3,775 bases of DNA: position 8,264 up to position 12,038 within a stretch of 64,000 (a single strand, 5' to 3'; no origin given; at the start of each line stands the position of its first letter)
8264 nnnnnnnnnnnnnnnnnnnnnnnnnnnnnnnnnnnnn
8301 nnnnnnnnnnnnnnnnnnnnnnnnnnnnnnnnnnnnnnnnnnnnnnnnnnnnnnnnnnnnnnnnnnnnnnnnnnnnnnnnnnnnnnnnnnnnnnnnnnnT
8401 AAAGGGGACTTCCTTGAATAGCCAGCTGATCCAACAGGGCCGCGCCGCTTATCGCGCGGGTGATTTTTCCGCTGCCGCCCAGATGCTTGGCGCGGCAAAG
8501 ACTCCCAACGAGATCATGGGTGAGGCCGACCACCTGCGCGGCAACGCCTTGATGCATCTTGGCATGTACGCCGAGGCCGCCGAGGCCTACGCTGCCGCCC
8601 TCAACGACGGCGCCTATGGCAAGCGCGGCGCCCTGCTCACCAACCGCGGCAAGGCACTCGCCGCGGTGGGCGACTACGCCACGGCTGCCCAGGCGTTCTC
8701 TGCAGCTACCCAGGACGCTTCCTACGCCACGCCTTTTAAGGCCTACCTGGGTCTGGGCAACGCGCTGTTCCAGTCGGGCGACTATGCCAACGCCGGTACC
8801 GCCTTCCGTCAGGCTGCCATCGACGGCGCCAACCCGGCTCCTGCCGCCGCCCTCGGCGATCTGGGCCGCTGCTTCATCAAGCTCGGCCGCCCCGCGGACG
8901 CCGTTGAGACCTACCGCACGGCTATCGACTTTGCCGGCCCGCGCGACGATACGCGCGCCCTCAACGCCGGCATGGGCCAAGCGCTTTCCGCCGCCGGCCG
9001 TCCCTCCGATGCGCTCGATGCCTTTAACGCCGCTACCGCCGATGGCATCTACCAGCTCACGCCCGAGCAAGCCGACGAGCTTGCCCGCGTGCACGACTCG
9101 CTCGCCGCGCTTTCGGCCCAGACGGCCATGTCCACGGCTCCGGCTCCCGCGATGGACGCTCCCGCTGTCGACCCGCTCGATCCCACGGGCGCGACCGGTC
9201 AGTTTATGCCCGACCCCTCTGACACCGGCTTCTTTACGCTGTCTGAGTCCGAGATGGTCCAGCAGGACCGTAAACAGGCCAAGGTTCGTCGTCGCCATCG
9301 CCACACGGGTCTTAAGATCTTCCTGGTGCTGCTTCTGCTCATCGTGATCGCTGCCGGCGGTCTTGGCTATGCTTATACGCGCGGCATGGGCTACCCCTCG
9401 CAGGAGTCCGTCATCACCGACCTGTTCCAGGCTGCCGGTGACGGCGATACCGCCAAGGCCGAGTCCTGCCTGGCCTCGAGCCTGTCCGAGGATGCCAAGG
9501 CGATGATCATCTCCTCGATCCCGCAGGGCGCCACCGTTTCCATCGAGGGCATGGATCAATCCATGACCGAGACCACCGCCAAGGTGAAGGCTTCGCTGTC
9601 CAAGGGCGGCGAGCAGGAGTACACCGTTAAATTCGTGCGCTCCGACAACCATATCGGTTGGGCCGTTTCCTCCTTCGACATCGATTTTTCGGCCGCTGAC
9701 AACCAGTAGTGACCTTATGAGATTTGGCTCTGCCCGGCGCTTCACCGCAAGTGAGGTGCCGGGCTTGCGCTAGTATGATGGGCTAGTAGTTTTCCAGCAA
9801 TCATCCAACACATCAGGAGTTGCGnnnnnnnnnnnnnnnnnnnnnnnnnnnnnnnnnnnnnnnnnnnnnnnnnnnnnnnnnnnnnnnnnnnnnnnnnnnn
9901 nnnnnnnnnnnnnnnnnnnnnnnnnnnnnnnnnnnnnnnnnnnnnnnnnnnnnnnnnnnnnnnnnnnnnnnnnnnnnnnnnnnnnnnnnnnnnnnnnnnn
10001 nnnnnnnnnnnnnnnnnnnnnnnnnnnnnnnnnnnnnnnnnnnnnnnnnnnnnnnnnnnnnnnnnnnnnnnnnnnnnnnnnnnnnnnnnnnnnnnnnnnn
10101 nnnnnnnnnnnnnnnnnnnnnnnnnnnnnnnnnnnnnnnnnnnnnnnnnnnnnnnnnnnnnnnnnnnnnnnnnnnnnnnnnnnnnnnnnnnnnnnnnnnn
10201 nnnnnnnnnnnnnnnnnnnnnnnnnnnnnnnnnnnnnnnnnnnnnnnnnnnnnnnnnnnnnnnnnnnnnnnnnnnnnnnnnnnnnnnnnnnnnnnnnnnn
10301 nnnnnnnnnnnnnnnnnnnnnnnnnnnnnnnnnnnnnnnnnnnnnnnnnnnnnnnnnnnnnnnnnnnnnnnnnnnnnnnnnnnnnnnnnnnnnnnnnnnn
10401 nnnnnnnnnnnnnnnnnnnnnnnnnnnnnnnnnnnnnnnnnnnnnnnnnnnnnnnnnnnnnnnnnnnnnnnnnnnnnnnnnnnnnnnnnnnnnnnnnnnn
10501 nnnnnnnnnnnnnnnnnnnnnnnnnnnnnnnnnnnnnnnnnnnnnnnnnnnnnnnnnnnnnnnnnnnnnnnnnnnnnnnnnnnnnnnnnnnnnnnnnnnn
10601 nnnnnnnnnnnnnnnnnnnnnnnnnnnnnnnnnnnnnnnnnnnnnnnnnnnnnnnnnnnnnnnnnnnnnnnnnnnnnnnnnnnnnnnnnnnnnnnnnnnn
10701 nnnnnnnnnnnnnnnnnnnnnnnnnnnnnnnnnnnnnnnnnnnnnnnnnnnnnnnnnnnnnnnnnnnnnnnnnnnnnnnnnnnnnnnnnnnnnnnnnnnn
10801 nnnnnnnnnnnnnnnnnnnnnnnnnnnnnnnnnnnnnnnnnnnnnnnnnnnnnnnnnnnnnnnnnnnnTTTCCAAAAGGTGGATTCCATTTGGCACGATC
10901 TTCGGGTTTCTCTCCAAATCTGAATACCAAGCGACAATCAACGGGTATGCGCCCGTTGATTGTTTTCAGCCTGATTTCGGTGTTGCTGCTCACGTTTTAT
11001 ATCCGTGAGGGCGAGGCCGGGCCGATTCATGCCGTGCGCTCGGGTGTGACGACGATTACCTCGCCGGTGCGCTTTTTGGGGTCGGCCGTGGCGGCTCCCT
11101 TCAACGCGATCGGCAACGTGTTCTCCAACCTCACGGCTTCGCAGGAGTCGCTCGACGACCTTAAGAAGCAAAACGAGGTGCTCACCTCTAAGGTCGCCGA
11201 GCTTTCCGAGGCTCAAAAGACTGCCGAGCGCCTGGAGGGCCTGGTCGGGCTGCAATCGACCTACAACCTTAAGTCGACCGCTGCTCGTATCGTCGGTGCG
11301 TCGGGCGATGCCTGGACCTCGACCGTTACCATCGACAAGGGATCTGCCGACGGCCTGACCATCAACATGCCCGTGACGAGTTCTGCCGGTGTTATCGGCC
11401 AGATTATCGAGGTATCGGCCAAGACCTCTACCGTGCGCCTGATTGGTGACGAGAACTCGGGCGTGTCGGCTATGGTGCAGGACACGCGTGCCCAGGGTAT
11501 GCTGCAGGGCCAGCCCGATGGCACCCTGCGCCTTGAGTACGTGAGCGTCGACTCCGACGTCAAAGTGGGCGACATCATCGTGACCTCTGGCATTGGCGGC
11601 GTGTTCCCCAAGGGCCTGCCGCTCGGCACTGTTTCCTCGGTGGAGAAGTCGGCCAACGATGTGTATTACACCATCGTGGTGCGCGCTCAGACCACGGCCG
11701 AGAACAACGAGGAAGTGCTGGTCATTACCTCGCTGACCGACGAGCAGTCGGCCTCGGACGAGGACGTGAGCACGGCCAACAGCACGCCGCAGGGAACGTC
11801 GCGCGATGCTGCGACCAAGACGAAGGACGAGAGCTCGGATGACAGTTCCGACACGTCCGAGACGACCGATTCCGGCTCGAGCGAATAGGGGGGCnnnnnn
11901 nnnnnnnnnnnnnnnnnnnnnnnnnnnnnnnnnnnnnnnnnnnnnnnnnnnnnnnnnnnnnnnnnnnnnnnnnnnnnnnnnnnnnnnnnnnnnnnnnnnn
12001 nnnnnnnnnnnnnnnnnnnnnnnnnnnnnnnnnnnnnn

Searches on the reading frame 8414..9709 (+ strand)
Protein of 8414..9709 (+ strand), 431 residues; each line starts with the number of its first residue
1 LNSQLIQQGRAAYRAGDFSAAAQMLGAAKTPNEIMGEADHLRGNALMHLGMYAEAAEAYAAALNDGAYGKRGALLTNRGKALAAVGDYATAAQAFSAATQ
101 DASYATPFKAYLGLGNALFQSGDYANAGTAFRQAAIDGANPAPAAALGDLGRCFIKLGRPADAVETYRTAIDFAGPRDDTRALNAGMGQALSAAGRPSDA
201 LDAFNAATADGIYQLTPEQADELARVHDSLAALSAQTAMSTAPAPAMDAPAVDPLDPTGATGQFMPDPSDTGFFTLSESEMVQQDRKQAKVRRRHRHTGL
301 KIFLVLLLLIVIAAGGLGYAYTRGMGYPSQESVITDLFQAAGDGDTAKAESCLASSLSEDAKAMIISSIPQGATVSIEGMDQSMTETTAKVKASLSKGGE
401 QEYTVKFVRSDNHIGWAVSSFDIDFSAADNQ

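Call 46: search_protein_families(library=pfam, proteins=[window:8414-9709:+], max_evalue=0.00001)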
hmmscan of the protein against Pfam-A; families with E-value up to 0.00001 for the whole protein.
window:8414-9709:+ (431 aa): 8 families
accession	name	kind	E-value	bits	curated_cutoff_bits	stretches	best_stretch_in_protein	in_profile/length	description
PF07719.23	TPR_2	-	2.3e-17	62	27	0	41-63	6-28/34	Tetratricopeptide repeat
PF13432.12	TPR_16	-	3.2e-17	63.1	32.7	2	112-174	1-60/65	Tetratricopeptide repeat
PF00515.34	TPR_1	-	1.2e-15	57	27.8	0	144-172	1-29/34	Tetratricopeptide repeat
PF13424.12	TPR_12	-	1.8e-12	47.7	30.1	2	110-173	5-74/77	Tetratricopeptide repeat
PF13428.12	TPR_14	-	1.4e-11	44.3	23.5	0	109-149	2-43/44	Tetratricopeptide repeat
PF13181.12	TPR_8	-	3.7e-09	36.4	25.7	0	109-134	2-27/34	Tetratricopeptide repeat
PF14559.12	TPR_19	-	1.3e-07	32.3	25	1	118-170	1-51/68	Tetratricopeptide repeat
PF13176.12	TPR_7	-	8.3e-06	25.9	27.9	0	146-171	1-26/36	Tetratricopeptide repeat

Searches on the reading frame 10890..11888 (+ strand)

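Call 46: search_protein_families(library=pfam, proteins=[window:10890-11888:+], max_evalue=0.00001)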
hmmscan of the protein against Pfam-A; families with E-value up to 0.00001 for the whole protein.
window:10890-11888:+ (332 aa): 1 family
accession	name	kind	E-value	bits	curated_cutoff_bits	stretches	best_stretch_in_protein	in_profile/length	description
PF04085.20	MreC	-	4.5e-45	153.5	28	1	134-280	1-147/147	Rod shape-determining protein MreC, barrel core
